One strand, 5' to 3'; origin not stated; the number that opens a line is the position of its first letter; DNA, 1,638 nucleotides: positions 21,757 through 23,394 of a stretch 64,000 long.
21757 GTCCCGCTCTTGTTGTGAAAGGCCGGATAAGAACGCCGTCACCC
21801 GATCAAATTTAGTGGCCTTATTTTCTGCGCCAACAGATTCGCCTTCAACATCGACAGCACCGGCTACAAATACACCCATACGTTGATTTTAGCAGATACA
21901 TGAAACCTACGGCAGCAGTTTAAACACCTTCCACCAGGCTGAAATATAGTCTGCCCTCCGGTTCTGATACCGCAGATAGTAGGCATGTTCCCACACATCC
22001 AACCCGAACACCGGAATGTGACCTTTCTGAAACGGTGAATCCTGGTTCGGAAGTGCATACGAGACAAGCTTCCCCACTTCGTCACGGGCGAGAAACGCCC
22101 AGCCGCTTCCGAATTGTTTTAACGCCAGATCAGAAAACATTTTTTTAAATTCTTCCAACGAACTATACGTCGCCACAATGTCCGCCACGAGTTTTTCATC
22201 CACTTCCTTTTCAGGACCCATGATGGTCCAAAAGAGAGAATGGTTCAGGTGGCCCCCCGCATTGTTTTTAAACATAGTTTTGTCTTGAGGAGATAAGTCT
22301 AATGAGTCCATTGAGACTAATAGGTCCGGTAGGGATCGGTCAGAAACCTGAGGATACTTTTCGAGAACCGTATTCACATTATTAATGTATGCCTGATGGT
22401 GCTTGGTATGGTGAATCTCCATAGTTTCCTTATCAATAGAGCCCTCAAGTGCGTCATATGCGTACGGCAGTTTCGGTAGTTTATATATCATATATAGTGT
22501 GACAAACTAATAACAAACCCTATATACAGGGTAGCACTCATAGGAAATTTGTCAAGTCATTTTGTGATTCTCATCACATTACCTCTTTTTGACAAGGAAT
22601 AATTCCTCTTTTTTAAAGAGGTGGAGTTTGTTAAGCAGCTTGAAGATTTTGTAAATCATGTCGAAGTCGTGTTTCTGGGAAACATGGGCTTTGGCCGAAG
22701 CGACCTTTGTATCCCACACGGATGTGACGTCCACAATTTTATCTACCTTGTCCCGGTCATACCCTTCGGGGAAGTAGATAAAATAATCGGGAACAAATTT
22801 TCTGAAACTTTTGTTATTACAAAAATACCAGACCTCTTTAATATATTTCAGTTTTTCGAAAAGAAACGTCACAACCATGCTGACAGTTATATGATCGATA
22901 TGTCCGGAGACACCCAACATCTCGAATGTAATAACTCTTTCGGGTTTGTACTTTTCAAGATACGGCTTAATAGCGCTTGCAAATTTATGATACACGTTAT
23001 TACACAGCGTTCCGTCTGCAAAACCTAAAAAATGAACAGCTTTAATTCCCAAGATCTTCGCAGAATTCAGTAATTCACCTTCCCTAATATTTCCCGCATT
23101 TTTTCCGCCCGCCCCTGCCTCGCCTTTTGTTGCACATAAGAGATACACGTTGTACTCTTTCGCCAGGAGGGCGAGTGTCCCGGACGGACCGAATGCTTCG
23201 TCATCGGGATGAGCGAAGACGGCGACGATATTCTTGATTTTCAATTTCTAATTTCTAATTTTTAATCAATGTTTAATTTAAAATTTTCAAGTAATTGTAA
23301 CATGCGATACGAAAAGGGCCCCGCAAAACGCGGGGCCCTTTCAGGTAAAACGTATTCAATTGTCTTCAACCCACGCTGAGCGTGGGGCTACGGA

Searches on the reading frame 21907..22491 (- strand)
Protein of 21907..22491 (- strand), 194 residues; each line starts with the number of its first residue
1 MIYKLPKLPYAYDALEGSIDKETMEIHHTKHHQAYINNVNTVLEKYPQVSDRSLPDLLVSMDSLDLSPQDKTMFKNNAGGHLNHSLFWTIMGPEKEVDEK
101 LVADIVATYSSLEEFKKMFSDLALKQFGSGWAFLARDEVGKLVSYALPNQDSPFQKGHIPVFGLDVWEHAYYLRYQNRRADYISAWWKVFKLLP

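Call 9: search_protein_families(library=pfam, proteins=[window:21907-22491:-], max_evalue=0.01)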
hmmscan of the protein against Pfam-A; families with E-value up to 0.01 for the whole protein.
window:21907-22491:- (194 aa): 2 families
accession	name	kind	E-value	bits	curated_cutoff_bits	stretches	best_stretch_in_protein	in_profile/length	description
PF02777.23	Sod_Fe_C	-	8e-31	106.6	20.9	1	99-190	3-94/102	Iron/manganese superoxide dismutases, C-terminal domain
PF00081.27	Sod_Fe_N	-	3.5e-29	101.5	27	1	3-91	2-81/82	Iron/manganese superoxide dismutases, alpha-hairpin domain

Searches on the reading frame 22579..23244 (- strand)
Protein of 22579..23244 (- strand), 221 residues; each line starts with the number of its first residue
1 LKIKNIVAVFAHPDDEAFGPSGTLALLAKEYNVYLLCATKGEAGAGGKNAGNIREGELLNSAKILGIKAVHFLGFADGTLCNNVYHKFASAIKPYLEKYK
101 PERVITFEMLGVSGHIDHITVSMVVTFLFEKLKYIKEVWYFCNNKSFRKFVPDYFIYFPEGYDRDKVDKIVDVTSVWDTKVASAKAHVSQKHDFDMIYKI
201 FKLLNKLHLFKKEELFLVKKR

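Call 9: search_protein_families(library=pfam, proteins=[window:22579-23244:-], max_evalue=0.01)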
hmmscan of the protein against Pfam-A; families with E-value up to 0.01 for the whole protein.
window:22579-23244:- (221 aa): 1 family
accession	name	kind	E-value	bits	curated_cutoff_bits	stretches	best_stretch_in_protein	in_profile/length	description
PF02585.22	PIG-L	-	2.1e-25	90.1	28.2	1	8-125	2-125/129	GlcNAc-PI de-N-acetylase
